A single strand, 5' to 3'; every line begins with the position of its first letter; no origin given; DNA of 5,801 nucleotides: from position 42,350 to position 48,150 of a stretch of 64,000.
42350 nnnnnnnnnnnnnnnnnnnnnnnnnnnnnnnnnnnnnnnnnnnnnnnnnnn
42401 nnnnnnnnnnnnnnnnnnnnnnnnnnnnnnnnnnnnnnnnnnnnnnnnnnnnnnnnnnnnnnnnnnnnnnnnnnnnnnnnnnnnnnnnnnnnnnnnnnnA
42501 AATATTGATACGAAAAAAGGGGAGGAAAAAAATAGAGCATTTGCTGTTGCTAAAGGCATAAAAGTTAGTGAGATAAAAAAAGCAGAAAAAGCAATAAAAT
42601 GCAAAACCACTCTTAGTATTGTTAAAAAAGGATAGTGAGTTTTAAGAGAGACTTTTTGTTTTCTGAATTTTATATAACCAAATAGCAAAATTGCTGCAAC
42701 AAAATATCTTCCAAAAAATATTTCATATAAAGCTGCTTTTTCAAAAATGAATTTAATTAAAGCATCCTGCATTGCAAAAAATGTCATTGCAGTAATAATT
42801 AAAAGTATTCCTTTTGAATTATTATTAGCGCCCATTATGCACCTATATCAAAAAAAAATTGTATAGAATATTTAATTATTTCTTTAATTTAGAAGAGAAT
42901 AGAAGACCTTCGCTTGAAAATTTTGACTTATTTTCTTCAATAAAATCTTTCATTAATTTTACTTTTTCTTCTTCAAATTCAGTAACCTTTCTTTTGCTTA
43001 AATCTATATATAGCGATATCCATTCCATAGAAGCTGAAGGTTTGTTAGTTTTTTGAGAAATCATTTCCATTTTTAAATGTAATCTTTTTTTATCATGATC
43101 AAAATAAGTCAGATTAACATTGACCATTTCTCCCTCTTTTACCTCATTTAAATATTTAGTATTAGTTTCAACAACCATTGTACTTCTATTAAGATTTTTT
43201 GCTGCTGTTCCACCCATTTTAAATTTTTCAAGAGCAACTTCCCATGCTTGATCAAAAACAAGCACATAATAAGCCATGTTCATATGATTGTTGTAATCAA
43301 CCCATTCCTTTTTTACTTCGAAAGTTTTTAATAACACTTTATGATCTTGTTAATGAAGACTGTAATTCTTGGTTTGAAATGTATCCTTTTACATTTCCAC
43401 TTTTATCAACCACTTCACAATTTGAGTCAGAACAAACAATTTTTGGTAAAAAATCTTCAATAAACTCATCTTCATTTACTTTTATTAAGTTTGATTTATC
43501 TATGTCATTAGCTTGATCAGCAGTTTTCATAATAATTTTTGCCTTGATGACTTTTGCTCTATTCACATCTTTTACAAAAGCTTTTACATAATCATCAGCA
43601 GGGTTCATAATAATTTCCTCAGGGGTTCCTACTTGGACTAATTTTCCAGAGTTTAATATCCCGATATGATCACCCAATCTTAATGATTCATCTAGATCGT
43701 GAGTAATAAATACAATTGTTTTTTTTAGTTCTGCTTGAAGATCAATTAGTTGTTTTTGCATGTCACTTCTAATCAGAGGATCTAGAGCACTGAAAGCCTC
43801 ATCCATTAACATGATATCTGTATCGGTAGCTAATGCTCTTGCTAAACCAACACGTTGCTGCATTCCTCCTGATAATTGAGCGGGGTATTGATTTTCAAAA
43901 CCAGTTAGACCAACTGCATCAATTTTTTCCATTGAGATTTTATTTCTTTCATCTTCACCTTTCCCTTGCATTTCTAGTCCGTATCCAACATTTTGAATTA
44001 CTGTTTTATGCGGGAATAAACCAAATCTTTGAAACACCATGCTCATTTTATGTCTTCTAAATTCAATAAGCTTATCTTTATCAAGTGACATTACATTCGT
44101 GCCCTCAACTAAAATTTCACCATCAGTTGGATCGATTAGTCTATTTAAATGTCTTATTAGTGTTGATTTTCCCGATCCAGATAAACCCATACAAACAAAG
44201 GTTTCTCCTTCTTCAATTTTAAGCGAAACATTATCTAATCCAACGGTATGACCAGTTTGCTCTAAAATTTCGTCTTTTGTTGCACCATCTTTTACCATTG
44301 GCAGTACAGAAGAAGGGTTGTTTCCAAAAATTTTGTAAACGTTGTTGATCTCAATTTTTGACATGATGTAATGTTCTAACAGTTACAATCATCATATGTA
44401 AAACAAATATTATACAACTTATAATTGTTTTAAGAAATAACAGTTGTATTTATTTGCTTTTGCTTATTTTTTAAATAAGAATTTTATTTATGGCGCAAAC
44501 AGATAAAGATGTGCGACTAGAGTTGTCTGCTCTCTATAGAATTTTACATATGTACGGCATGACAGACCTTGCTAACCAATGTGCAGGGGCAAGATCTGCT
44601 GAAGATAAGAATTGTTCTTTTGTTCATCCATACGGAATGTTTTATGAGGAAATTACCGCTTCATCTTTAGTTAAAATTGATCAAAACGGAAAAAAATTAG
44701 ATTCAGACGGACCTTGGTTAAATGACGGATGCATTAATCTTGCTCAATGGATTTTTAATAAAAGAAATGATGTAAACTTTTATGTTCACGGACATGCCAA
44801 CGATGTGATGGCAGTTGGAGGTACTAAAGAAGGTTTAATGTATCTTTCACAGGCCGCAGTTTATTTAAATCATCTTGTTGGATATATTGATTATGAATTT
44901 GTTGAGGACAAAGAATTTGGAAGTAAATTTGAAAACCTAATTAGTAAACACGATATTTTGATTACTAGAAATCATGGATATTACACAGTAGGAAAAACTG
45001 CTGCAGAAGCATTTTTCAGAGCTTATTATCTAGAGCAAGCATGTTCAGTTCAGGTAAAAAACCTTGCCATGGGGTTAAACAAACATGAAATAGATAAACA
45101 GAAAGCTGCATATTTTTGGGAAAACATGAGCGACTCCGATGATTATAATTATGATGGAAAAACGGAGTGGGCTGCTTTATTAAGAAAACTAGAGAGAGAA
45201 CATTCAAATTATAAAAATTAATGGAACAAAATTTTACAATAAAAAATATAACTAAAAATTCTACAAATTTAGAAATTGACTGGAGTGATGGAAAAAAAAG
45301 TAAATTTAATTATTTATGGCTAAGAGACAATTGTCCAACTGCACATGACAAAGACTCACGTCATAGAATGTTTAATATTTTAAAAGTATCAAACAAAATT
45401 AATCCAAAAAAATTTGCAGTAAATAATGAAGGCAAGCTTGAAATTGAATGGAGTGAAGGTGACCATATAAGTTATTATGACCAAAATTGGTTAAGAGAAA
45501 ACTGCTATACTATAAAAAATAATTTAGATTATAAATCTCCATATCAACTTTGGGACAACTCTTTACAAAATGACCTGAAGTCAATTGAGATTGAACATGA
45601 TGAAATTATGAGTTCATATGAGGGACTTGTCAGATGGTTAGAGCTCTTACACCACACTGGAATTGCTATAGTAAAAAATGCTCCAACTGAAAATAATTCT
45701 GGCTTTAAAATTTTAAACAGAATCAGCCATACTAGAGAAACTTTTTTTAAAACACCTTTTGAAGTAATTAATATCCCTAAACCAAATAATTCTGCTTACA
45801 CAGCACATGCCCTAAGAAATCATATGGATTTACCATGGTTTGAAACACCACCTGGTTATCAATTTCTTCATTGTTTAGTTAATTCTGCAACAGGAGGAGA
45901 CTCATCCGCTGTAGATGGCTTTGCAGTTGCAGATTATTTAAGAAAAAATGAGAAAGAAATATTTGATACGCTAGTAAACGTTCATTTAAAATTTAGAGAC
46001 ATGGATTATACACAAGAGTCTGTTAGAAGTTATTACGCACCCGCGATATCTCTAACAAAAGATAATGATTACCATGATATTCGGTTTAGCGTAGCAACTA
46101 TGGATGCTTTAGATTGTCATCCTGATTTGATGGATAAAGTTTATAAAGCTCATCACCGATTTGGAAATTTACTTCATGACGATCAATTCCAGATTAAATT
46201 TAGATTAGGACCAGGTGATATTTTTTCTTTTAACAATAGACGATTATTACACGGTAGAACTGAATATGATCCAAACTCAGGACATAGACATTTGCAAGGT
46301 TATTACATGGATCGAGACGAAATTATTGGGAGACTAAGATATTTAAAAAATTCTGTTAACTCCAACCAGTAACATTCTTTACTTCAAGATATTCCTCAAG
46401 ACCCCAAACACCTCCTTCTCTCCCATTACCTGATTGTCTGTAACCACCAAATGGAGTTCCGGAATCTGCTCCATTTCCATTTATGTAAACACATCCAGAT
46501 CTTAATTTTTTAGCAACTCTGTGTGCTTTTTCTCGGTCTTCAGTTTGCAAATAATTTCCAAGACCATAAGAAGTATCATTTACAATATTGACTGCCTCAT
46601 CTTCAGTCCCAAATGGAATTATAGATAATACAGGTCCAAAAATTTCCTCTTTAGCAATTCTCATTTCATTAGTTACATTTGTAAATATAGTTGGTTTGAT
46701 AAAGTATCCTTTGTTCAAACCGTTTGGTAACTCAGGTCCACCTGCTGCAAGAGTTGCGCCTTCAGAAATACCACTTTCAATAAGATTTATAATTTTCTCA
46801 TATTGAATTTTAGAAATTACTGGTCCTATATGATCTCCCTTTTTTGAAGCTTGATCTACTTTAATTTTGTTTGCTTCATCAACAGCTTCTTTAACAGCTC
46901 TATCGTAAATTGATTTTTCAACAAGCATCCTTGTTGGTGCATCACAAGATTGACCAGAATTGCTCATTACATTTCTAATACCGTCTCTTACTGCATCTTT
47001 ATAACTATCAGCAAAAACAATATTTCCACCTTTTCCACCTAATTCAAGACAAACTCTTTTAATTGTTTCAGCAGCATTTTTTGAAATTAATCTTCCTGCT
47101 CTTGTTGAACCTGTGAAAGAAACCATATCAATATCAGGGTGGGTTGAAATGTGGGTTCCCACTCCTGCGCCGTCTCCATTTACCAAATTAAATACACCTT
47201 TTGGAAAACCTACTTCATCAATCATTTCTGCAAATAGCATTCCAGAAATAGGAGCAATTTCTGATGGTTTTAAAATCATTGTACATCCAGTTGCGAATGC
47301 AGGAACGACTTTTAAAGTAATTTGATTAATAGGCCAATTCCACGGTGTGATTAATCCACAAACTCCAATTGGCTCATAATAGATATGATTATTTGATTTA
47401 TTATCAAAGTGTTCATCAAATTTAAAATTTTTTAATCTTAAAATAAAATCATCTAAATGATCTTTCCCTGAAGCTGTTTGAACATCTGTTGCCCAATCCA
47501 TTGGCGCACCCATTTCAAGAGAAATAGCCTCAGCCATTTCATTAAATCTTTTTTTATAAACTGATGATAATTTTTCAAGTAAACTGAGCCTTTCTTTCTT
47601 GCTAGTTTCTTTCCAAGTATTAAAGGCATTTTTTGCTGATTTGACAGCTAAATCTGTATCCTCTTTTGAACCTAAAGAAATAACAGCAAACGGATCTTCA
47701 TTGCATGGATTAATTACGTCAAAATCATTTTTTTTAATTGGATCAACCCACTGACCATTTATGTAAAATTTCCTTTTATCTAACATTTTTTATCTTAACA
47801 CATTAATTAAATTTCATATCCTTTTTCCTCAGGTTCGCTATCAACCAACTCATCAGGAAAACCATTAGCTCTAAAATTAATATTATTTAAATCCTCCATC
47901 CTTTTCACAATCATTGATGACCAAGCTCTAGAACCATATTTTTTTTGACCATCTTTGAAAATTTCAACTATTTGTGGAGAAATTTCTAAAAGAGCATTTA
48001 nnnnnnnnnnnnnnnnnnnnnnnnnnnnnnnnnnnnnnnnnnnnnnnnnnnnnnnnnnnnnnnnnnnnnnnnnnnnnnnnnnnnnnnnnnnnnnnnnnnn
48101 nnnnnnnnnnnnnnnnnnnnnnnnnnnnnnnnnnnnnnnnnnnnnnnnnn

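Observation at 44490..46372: Class II aldolase plus butyrobetaine/trimethyllysine-type dioxygenase: a possible PLP-independent hydroxylate-and-cleave module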

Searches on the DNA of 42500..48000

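Call 81: search_rna_families(source=window, start=42500, end=48000, threshold=evalue, max_evalue=1)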
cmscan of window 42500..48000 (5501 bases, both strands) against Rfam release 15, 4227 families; matches with E-value up to 1: 0.
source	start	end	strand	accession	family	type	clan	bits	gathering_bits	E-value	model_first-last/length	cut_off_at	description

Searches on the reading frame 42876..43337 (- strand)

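Call 3: search_protein_families(library=pfam, proteins=[window:42876-43337:-])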
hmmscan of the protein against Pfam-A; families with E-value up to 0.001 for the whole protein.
window:42876-43337:- (153 aa): 2 families
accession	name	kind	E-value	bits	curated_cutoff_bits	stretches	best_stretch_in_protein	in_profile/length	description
PF13279.12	4HBT_2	-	5.4e-24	85.4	25.5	1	8-124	1-117/122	Thioesterase-like superfamily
PF03061.28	4HBT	-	0.00024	21.8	20.6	1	16-98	1-76/79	Thioesterase superfamily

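Call 4: search_protein_families(library=ncbifam, proteins=[window:42876-43337:-])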
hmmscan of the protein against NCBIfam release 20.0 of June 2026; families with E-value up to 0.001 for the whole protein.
window:42876-43337:- (153 aa): 1 family
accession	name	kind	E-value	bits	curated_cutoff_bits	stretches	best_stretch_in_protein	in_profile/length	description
NF005716.0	PRK07531.1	equivalog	4.1e-17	62.1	592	1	3-137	347-479/495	carnitine 3-dehydrogenase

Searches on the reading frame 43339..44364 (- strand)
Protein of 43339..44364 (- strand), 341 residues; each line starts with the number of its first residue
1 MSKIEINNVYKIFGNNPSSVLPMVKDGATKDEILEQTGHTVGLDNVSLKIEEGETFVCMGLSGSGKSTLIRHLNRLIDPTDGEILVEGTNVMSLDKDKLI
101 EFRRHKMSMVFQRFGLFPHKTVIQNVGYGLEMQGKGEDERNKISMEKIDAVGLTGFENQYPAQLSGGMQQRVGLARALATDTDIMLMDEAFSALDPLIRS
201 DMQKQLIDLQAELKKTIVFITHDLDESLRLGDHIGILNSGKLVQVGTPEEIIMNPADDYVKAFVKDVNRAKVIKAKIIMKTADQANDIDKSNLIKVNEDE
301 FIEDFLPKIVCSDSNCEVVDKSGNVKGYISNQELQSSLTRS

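Call 3: search_protein_families(library=pfam, proteins=[window:43339-44364:-])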
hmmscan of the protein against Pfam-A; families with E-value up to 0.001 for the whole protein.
window:43339-44364:- (341 aa): 2 families
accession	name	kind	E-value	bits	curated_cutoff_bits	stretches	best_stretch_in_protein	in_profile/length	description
PF00005.33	ABC_tran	-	4.5e-32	112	25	1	43-191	1-136/137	ABC transporter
PF09818.15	ABC_ATPase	-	0.0006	19.4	23.2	0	163-230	157-224/283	P-loop domain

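Call 4: search_protein_families(library=ncbifam, proteins=[window:43339-44364:-])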
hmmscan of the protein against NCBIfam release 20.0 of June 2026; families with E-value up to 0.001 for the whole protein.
window:43339-44364:- (341 aa): 185 families (the best 25 are shown)
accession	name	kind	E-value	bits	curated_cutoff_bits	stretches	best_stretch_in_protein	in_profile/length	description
TIGR03415.1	ABC_choXWV_ATP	equivalog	1.5e-114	382.9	483.75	1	4-316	1-317/382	choline ABC transporter ATP-binding protein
TIGR01186.1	proV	subfamily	1.9e-109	366.1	326.6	1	36-337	2-297/363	betaine/proline/choline family ABC transporter ATP-binding protein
NF007480.0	PRK10070.1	equivalog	1.5e-102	343.5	444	1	3-282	4-283/400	glycine betaine/L-proline ABC transporter ATP-binding protein ProV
TIGR03265.1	PhnT2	equivalog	3.3e-65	220.6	457.7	1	32-274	9-245/353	putative 2-aminoethylphosphonate ABC transporter ATP-binding protein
TIGR00968.1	3a0106s01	subfamily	1.3e-61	208.2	342.75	1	32-269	5-236/237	sulfate ABC transporter ATP-binding protein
TIGR01187.1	potA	subfamily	7.7e-61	205.9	355.6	1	59-274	2-211/325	polyamine ABC transporter ATP-binding protein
NF006987.0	PRK09452.1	equivalog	4.3e-59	200.1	482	1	38-287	28-268/378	spermidine/putrescine ABC transporter ATP-binding protein PotA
NF040933.2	ABC_arch_GlcV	equivalog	1.1e-58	198.8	450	1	39-291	18-270/357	glucose ABC transporter ATP-binding protein GlcV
NF043075.1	MMSYN1_0197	equivalog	2.2e-57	194.6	550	1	38-331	13-294/341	spermidine/putrescine ABC transporter ATP-binding protein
TIGR03258.1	PhnT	equivalog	3.8e-55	187.4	499.15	1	38-277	19-250/359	2-aminoethylphosphonate ABC transport system ATP-binding subunit PhnT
NF008105.0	PRK10851.1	equivalog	3e-54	184.1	502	1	32-271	7-244/362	sulfate/thiosulfate ABC transporter ATP-binding protein CysA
NF040840.2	tungstate_WtpC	equivalog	5.5e-54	183.7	440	1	42-276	15-240/347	tungstate ABC transporter ATP-binding protein WtpC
NF008513.0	PRK11432.1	equivalog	1e-53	182.5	496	1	32-269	11-242/351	ferric ABC transporter ATP-binding protein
TIGR02314.1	ABC_MetN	equivalog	1.2e-53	182.4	499.7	1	33-267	10-244/343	methionine ABC transporter ATP-binding protein MetN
NF007027.0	PRK09493.1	equivalog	2.2e-52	177.8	379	1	35-267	9-239/240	glutamine ABC transporter ATP-binding protein GlnQ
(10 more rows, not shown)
